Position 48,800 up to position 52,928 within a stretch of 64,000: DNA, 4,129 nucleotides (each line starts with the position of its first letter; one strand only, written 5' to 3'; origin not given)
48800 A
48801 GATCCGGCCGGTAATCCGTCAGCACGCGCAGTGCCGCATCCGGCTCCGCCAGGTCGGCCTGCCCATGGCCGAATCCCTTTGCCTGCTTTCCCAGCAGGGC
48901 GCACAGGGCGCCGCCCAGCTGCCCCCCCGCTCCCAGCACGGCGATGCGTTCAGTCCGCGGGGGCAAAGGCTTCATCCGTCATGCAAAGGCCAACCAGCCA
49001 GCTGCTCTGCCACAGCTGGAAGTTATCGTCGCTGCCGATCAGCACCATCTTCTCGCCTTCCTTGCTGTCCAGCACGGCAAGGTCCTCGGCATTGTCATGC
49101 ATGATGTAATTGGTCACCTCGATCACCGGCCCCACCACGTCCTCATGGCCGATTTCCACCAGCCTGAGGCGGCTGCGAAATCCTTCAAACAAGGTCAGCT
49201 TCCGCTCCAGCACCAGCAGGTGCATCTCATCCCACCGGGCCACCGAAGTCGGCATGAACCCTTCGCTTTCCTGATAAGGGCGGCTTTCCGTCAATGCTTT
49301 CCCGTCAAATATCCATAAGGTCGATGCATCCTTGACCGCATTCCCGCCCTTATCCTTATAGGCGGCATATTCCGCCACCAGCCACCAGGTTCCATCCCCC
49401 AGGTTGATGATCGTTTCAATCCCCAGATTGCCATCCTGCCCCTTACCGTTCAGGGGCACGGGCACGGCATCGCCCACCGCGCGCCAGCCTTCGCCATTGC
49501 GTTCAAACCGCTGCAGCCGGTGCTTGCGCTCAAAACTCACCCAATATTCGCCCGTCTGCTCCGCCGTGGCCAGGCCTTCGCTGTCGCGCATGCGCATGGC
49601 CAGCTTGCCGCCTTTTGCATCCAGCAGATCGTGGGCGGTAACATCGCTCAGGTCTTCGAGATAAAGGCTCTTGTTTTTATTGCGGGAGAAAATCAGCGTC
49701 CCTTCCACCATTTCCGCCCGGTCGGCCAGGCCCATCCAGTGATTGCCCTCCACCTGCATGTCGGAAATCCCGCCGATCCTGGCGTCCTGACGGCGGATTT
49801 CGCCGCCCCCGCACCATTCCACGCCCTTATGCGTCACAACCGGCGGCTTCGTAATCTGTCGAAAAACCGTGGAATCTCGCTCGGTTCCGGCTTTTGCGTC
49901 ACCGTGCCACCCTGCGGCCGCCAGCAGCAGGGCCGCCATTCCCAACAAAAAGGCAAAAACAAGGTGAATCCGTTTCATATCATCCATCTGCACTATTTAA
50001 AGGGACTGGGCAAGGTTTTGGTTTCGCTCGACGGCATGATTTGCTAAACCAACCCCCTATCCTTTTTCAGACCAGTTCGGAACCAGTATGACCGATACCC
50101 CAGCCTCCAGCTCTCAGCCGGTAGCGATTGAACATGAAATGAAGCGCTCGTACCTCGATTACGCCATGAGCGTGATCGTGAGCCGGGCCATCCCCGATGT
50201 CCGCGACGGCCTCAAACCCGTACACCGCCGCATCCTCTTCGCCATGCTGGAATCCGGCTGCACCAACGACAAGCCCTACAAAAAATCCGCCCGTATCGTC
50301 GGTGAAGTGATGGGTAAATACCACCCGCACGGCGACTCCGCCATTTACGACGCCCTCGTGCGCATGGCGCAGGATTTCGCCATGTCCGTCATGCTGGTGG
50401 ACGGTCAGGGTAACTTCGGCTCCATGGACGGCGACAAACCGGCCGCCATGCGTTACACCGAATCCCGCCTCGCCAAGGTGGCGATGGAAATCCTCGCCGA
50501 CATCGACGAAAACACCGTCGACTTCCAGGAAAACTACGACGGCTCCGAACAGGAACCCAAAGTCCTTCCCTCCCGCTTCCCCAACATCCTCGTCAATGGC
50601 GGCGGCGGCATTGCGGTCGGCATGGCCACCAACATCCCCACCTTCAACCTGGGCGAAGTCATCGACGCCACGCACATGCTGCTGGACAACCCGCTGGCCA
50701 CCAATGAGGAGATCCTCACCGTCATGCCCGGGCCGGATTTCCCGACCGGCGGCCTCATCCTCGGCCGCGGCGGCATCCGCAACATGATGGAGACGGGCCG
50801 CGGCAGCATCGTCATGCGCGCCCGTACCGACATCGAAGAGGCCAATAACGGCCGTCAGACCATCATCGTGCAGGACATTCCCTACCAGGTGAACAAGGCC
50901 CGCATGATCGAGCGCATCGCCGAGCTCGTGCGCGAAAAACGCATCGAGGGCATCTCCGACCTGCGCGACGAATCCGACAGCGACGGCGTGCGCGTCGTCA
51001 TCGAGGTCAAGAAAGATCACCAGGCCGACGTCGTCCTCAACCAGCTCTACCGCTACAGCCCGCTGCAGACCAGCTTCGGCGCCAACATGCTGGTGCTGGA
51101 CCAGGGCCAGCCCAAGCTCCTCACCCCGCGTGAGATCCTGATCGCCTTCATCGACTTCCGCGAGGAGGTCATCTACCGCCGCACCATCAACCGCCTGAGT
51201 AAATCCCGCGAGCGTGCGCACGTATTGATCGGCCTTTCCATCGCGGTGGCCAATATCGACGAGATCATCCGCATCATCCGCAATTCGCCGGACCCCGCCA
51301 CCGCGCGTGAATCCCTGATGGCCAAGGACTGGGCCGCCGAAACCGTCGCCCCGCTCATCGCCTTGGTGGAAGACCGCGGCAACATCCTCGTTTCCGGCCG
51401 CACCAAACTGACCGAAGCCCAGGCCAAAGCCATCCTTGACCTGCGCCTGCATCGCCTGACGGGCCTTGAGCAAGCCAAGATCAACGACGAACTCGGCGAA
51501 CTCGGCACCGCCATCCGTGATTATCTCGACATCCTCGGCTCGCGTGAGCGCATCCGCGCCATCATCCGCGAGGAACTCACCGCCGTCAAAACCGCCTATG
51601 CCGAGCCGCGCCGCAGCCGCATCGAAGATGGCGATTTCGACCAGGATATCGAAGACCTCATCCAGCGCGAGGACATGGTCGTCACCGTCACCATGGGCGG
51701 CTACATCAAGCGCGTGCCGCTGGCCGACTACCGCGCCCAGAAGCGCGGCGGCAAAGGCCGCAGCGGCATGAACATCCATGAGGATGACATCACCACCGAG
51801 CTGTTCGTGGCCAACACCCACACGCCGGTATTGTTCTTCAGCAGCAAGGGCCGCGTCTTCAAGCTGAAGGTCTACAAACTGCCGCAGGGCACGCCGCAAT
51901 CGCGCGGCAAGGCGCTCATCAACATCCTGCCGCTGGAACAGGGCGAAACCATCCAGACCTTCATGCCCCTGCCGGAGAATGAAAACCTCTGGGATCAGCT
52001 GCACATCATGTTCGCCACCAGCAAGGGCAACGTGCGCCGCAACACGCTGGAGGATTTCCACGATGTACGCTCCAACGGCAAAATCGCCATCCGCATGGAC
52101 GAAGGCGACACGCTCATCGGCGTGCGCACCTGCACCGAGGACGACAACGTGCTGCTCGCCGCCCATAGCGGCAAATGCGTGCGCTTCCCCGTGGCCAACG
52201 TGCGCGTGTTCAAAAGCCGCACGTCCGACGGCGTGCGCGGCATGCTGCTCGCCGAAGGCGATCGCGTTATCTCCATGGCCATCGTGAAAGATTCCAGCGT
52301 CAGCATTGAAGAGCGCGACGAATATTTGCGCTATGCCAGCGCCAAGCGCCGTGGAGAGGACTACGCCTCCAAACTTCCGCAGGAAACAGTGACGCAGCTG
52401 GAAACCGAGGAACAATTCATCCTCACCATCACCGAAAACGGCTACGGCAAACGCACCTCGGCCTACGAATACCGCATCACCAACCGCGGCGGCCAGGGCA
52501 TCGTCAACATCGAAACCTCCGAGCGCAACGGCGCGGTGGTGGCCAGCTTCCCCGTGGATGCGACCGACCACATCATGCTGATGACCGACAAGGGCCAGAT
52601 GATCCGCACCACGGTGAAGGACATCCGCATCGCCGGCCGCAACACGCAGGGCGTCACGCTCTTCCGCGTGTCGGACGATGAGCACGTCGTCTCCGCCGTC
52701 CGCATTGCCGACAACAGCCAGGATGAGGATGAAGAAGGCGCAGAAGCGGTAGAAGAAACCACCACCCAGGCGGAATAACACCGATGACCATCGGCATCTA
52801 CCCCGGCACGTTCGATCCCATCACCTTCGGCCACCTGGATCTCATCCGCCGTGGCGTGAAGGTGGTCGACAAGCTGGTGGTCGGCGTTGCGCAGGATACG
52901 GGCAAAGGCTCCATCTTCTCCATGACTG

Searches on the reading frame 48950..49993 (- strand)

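Call 63: search_protein_families(library=pfam, proteins=[window:48950-49993:-], max_evalue=0.001)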
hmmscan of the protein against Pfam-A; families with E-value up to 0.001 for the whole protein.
window:48950-49993:- (347 aa): 1 family
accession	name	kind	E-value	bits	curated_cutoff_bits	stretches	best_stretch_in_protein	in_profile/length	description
PF13449.12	Phytase-like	-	3.7e-28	99.7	27.6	1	72-325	2-284/284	Esterase-like activity of phytase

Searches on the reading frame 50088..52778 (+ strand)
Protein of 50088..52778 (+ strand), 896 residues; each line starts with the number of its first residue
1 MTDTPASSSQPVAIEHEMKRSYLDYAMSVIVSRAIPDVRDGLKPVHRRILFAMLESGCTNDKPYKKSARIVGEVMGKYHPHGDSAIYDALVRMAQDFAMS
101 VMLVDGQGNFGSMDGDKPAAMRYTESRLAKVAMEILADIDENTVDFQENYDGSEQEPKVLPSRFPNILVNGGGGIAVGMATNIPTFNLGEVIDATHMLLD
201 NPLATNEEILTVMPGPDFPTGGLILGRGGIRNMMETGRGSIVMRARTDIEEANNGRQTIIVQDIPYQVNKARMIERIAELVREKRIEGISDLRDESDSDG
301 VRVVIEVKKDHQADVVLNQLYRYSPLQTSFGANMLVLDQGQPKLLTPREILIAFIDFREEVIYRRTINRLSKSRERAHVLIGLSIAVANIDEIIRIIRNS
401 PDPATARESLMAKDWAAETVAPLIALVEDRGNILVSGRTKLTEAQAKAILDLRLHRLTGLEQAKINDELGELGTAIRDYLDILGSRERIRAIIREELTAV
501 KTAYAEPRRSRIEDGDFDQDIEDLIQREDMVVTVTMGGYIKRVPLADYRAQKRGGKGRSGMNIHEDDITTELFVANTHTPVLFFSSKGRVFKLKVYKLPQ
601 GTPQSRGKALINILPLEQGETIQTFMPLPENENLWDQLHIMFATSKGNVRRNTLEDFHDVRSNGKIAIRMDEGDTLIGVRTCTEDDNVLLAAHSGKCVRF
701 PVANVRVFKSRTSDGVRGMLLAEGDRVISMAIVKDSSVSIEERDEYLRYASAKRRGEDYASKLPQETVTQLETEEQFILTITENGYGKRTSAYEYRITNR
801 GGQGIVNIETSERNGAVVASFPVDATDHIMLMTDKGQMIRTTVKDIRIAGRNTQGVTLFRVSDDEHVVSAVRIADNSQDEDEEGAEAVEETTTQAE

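Call 79: search_protein_families(library=ncbifam, proteins=[window:50088-52778:+], max_evalue=1e-10)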
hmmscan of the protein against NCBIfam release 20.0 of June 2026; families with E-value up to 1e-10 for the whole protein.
window:50088-52778:+ (896 aa): 10 families
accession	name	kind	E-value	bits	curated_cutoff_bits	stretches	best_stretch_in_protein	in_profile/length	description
NF004043.1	PRK05560.1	equivalog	0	1169.4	902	1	10-871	3-796/798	DNA gyrase subunit A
TIGR01063.1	gyrA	equivalog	0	1149.7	877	1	11-872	3-797/800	DNA topoisomerase (ATP-hydrolyzing) subunit A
NF038098.1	GyrA_w_intein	exception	1.1e-253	845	1850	3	124-737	538-1129/1232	intein-containing DNA gyrase subunit A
NF004044.1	PRK05561.1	subfamily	4.3e-246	819.1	654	1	14-746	2-698/738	DNA topoisomerase (ATP-hydrolyzing)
TIGR01061.1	parC_Gpos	equivalog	4.5e-196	653.5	813.25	2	12-413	4-405/737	DNA topoisomerase IV subunit A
NF010586.0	PRK13979.1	equivalog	1.1e-186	622.6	1475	2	12-413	16-424/957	DNA topoisomerase IV subunit A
TIGR01062.1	parC_Gneg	equivalog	2e-170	568.4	628.9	2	13-406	5-398/735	DNA topoisomerase IV subunit A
NF007209.0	PRK09631.1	equivalog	2.8e-68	231.1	644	1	14-351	4-313/635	DNA topoisomerase IV subunit A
NF009397.0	PRK12758.1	equivalog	2.8e-67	227.4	780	1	15-380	24-363/870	DNA gyrase/topoisomerase IV subunit A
NF007208.0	PRK09630.1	equivalog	2.3e-49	168.6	598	1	18-351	8-313/479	DNA topoisomerase IV subunit A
